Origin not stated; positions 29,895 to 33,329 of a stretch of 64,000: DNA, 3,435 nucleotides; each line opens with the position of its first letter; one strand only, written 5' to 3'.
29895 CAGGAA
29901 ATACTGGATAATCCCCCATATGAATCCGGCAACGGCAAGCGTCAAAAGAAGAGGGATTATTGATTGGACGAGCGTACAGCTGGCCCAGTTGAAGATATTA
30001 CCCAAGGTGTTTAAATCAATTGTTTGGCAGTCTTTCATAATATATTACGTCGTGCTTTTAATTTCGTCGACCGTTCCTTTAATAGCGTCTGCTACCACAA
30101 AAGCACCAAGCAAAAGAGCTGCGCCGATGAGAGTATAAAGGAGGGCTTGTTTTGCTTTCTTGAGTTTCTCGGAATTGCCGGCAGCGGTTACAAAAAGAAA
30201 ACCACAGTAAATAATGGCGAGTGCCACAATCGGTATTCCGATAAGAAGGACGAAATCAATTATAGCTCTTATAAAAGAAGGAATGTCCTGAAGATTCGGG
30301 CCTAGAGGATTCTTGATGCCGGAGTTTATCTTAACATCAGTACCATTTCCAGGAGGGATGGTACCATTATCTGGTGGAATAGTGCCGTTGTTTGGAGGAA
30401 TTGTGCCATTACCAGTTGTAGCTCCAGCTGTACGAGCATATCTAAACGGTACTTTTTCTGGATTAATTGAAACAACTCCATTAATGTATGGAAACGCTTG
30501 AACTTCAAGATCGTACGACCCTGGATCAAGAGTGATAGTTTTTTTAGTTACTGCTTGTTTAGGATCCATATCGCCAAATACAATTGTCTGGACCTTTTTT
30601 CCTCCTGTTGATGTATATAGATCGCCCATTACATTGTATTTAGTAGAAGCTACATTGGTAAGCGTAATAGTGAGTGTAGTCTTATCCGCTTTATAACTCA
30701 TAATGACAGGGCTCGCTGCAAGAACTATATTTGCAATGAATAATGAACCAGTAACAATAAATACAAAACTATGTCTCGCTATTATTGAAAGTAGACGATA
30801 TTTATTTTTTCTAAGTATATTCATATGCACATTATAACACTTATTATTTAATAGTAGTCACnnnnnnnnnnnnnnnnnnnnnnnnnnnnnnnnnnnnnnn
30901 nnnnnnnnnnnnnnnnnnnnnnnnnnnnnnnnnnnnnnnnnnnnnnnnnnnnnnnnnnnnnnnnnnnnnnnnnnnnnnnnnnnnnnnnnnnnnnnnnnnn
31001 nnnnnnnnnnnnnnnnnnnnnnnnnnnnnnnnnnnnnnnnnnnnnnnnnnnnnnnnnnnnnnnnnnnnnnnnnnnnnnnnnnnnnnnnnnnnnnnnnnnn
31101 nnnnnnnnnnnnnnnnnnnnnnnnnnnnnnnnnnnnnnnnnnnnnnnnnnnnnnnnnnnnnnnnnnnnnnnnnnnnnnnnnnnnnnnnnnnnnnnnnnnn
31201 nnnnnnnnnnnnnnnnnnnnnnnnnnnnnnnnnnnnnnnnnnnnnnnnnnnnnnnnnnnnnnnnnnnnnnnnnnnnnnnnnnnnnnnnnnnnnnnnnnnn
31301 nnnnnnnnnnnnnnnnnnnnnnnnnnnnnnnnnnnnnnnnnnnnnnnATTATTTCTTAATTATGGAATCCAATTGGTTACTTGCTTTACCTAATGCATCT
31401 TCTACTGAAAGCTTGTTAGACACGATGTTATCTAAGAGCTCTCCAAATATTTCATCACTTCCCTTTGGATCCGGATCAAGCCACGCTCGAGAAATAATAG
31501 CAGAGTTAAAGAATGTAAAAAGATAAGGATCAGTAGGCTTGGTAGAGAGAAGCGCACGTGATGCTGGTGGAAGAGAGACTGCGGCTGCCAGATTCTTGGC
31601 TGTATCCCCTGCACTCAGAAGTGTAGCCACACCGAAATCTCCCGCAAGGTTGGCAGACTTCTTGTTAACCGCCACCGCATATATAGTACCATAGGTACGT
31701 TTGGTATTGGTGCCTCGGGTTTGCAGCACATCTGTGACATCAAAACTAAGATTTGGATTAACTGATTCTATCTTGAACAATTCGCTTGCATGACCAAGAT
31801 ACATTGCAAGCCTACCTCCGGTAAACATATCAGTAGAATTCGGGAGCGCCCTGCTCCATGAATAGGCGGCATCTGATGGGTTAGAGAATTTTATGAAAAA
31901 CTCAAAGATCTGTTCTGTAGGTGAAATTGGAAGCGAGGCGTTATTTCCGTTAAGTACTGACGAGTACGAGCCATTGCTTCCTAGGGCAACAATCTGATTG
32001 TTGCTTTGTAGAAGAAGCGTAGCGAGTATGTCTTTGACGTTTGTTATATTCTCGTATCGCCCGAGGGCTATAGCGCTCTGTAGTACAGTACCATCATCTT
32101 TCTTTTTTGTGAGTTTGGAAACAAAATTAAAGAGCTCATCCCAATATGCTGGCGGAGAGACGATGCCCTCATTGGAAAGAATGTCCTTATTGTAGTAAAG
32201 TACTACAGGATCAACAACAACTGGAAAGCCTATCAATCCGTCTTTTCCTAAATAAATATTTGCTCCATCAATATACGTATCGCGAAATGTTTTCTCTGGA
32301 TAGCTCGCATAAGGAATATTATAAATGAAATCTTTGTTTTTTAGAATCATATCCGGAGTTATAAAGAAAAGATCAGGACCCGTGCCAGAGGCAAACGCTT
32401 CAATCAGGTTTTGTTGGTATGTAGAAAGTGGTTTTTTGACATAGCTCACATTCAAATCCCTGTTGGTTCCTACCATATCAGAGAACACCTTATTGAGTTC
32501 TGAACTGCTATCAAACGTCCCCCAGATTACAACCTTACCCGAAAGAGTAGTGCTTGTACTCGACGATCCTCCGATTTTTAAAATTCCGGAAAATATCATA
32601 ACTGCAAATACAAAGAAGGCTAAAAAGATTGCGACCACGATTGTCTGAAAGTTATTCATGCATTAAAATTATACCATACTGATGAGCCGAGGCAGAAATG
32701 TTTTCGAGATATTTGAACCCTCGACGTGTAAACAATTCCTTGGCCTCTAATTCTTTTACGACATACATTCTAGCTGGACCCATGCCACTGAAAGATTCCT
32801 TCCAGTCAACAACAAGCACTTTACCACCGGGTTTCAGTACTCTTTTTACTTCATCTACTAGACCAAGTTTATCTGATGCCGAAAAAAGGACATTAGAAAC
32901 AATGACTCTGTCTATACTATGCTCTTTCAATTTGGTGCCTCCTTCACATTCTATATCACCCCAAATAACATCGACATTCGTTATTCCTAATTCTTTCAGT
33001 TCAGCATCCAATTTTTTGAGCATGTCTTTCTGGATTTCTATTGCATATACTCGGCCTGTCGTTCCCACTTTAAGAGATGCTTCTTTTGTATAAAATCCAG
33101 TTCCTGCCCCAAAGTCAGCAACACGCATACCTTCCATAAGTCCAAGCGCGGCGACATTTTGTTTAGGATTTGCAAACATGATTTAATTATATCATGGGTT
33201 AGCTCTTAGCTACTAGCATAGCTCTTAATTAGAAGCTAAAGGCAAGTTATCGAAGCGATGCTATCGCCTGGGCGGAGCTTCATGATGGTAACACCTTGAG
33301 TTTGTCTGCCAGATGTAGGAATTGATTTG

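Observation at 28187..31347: Tandem array of five paralogous genes sharing a two-helix TrbC/VirB2-like pilin module, fused N- or C-terminally to variable Thr/Pro/Asn-rich segments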

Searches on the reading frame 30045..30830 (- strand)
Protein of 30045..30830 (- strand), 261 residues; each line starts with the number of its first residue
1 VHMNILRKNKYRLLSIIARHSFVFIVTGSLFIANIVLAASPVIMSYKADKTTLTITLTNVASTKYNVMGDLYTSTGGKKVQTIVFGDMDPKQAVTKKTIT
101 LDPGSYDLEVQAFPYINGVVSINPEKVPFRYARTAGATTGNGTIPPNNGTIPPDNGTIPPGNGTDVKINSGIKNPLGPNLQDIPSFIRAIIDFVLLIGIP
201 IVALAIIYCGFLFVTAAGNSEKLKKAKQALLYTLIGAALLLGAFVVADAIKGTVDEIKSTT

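Call 3: search_protein_families(library=pfam, proteins=[window:30045-30830:-], max_evalue=0.1)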
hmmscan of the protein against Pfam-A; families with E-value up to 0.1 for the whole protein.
window:30045-30830:- (261 aa): 4 families
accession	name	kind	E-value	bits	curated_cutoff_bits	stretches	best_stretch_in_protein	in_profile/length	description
PF18895.5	T4SS_pilin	-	1.6e-06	28.5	26.6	1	183-249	5-70/71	Type IV secretion system pilin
PF01554.23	MatE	-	0.001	19.2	24.9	1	184-253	69-138/161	MatE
PF04956.18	TrbC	-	0.0014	19.2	27.9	1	181-246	35-94/98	TrbC/VIRB2 pilin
PF19607.4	DUF6112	-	0.0049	17.1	25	1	181-245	14-75/88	Family of unknown function (DUF6112)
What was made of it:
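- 30045..30824 (-): p2 (259 aa from the ATG; a GTG at 30830 is an alternative start): signal peptide, a probably beta-rich ectodomain of about 100 aa, three NGTIPPx heptads plus a fourth NGT, then a C-terminal T4SS_pilin hairpin. PF18895 28.5 bits; PF04956 19.2 bits (call 3).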

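Call 4: search_protein_families(library=ncbifam, proteins=[window:30045-30830:-], max_evalue=0.1)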
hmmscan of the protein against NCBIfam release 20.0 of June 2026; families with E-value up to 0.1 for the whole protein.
window:30045-30830:- (261 aa): 1 family
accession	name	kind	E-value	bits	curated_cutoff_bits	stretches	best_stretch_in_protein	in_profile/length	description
NF045849.1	ICE_MMCAP2_0565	equivalog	4.4e-05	23.1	40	1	186-253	12-79/80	Mbov_0395 family pilin-like conjugal transfer protein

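Call 91: search_protein_families(library=phrogs, proteins=[window:30045-30824:-], max_evalue=0.01)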
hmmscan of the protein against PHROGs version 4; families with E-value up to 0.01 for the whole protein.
window:30045-30824:- (259 aa): 0 families

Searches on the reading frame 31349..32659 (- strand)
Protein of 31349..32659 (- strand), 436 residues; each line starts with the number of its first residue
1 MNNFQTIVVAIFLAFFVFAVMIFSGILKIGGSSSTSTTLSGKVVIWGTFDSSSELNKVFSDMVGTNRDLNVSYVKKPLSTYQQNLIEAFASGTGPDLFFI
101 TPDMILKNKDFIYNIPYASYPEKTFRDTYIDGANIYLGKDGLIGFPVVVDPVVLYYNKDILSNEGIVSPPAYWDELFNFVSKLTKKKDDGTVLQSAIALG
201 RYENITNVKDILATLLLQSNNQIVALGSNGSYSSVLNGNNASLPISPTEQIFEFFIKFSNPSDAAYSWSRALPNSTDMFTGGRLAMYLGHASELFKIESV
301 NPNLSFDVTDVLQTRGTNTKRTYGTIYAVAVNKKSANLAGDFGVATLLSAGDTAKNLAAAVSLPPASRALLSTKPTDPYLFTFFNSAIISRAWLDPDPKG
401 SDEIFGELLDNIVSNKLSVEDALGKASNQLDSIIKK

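Call 3: search_protein_families(library=pfam, proteins=[window:31349-32659:-], max_evalue=0.1)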
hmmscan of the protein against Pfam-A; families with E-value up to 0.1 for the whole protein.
window:31349-32659:- (436 aa): 2 families
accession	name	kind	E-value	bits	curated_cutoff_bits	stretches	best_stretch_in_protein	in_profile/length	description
PF13416.11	SBP_bac_8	-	3.4e-18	66.8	27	1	68-368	11-263/279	Bacterial extracellular solute-binding protein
PF01547.30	SBP_bac_1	-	3.6e-14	53.9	26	1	66-339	21-291/307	Bacterial extracellular solute-binding protein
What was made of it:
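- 31349..32659 (-): Membrane-anchored solute-binding protein (SBP, 436 aa), first gene of the conserved SBP-pilin unit. It is a distant MalE-like carbohydrate-type SBP with an N-terminal TM anchor and no lipobox. Pfam SBP_bac_8 at 66.8 bits and SBP_bac_1 at 53.9 bits (call 3).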

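Call 4: search_protein_families(library=ncbifam, proteins=[window:31349-32659:-], max_evalue=0.1)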
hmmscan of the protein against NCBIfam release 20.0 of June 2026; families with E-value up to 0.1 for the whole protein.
window:31349-32659:- (436 aa): 4 families
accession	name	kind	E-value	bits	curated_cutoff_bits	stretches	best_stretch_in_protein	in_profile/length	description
NF053763.1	ABCarbgalBndGanS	equivalog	5.8e-08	31.9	700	1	35-191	33-184/420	galactooligosaccharide ABC transporter substrate-binding protein GanS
NF007011.0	PRK09474.1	equivalog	7.9e-08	31.5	291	1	33-188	23-170/396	maltose/maltodextrin ABC transporter substrate-binding protein MalE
TIGR03850.1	bind_CPR_0540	equivalog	0.0029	16.3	299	1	145-185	154-193/437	carbohydrate ABC transporter substrate-binding protein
NF008211.0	PRK10974.1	equivalog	0.069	11.7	411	0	142-185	138-183/439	sn-glycerol-3-phosphate ABC transporter substrate-binding protein UgpB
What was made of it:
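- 31349..32659 (-): Weak MalE/GanS hits in NCBIfam (call 4).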

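Call 73: search_solved_structures(query=window:31349-32659:-, max_evalue=0.001)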
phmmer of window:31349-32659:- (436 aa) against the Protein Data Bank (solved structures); distinct sequences matched with E-value up to 0.001: 395 (the best 60 are shown).
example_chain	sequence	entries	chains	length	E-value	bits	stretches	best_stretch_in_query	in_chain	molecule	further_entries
9vus_A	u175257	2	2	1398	1.1e-11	47.7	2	30-183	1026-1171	Soluble cytochrome b562,2-oxoglutarate receptor 1,Soluble cytochrome b562,2-oxoglutarate r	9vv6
8jbg_B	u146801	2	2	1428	1.1e-11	47.7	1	30-183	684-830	Neuromedin-K receptor (NK3R-pFastbac1) | NK3R-pFastbac1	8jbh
4r9f_A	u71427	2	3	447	6.4e-07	32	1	82-400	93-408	MBP1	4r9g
9p0x_T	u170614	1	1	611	1.2e-06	31.1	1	13-183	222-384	Tissue factor,Maltose/maltodextrin-binding periplasmic protein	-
6ob5_B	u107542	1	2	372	1.1e-05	28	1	40-186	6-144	Maltodextrin-binding protein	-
8cr9_C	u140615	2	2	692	1.1e-05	28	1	33-183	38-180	Maltose/maltodextrin-binding periplasmic protein,Type III secretion protein PcrV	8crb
8art_A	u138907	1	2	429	1.1e-05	27.9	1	28-183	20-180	Putative secreted maltose-binding protein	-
1svx_B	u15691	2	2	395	2.7e-05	26.7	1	32-183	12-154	Maltose-binding periplasmic protein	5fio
9o9s_A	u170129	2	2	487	3e-05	26.5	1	30-183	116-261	Mitochondrial pyruvate carrier 1/MBP chimera protein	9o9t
9gek_A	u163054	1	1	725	3.9e-05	26.2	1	31-183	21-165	Maltose/maltodextrin-binding periplasmic protein,FAST kinase domain-containing protein 4,F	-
4qrz_A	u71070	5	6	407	4.4e-05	26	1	60-186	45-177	ABC-TYPE SUGAR TRANSPORTER | ABC transporter, substrate binding protein (Sugar)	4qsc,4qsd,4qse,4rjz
3woa_A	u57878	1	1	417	4.4e-05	26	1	29-183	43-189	Repressor protein CI, Maltose-binding periplasmic protein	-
7o2w_B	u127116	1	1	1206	5.1e-05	25.8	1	29-183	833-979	Guanine nucleotide exchange protein SMCR8,Guanine nucleotide exchange protein SMCR8,Maltos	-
9zm5_A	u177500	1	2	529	5.4e-05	25.7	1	32-183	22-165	Maltodextrin-binding protein,Regulatory protein NPR1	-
8c8f_A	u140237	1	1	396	5.5e-05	25.7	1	32-183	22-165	Maltose/maltodextrin-binding periplasmic protein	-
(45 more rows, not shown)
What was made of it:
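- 31349..32659 (-): PDB sequence hits are to maltose-binding proteins, with full-length sugar-binding SBPs at about E 1e-5 to 6e-7; the two strongest hits, 1e-11, are MBP-containing receptor fusion constructs (call 73).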

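Call 92: find_homologous_proteins(query=window:31349-32659:-, max_evalue=1e-10)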
Query window:31349-32659:- (436 aa): 592 proteins with E <= 1e-10 among 8000 candidates; the best 120 are listed.
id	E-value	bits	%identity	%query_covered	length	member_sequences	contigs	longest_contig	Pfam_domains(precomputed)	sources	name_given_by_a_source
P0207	6.4e-277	936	100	98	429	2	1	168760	PF13416.12,PF01547.31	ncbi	-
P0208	1.3e-208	711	72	100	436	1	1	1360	PF13416.12,PF01547.31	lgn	-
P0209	2.7e-201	687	70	100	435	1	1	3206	PF13416.12,PF01547.31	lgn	-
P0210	9.5e-201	685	72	100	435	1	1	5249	PF13416.12,PF01547.31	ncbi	-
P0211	5.2e-200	683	70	100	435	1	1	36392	PF13416.12,PF01547.31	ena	-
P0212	7.3e-198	676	70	100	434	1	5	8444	PF13416.12,PF01547.31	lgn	-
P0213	5.8e-197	673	69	100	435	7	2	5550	PF13416.12,PF01547.31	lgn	-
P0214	6.5e-197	673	70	100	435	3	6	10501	PF13416.12,PF01547.31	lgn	-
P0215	1.1e-196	672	70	100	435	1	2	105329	PF13416.12,PF01547.31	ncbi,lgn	-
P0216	3.1e-194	664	69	100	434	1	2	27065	PF13416.12,PF01547.31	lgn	-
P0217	1.2e-193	662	69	100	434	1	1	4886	PF13416.12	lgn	-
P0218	1.6e-193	662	68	100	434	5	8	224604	PF13416.12,PF01547.31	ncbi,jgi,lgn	jgi:multiple sugar transport system substrate-binding protein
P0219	2.5e-193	661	69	100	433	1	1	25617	PF13416.12,PF01547.31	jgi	-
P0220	4.4e-193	660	69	100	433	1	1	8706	PF13416.12,PF01547.31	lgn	-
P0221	4.6e-192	657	68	100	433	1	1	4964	PF13416.12,PF01547.31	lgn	-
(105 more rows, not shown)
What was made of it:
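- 31349..32659 (-): The 119 closest homologue clusters listed are 58-72% identical (call 92).
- Tried and rejected: Finding distant SBP homologues near virB4 failed, because the listed hits were all close relatives (call 92).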

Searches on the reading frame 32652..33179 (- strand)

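Call 75: search_protein_families(library=pfam, proteins=[window:32652-33179:-], max_evalue=0.001)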
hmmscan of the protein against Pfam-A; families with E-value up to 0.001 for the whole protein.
window:32652-33179:- (175 aa): 12 families
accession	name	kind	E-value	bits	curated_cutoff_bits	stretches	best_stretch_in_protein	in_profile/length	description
PF13847.12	Methyltransf_31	-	8e-19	68.2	27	1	16-127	3-113/145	Methyltransferase domain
PF08241.18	Methyltransf_11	-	4.3e-15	56.5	21.2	1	22-122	2-94/95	Methyltransferase domain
PF13649.12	Methyltransf_25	-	3.2e-14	53.8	27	1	20-119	1-97/97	Methyltransferase domain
PF01209.24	Ubie_methyltran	-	2.7e-13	50.2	20.1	1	14-126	45-154/233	ubiE/COQ5 methyltransferase family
PF08242.18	Methyltransf_12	-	7.5e-10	39.9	30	1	22-120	2-97/98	Methyltransferase domain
PF01135.25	PCMT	-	4.5e-08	33.5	20.3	1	11-75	68-132/210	Protein-L-isoaspartate(D-aspartate) O-methyltransferase (PCMT)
PF13489.12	Methyltransf_23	-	9.3e-07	29.2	27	1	7-135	11-124/164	Methyltransferase domain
PF05175.20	MTS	-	7.1e-05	23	23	1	17-125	32-140/170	Methyltransferase small domain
PF01728.25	FtsJ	-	0.00011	22.6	24.1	1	15-76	20-75/181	FtsJ-like methyltransferase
PF01189.24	Methyltr_RsmB-F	-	0.00011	22.4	27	1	11-94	3-85/199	16S rRNA methyltransferase RsmB/F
PF00398.26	RrnaAD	-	0.00052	19.6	24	1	9-103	23-113/263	Ribosomal RNA adenine dimethylase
PF08704.16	GCD14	-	0.00055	20.1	26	0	11-92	35-117/247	tRNA methyltransferase complex GCD14 subunit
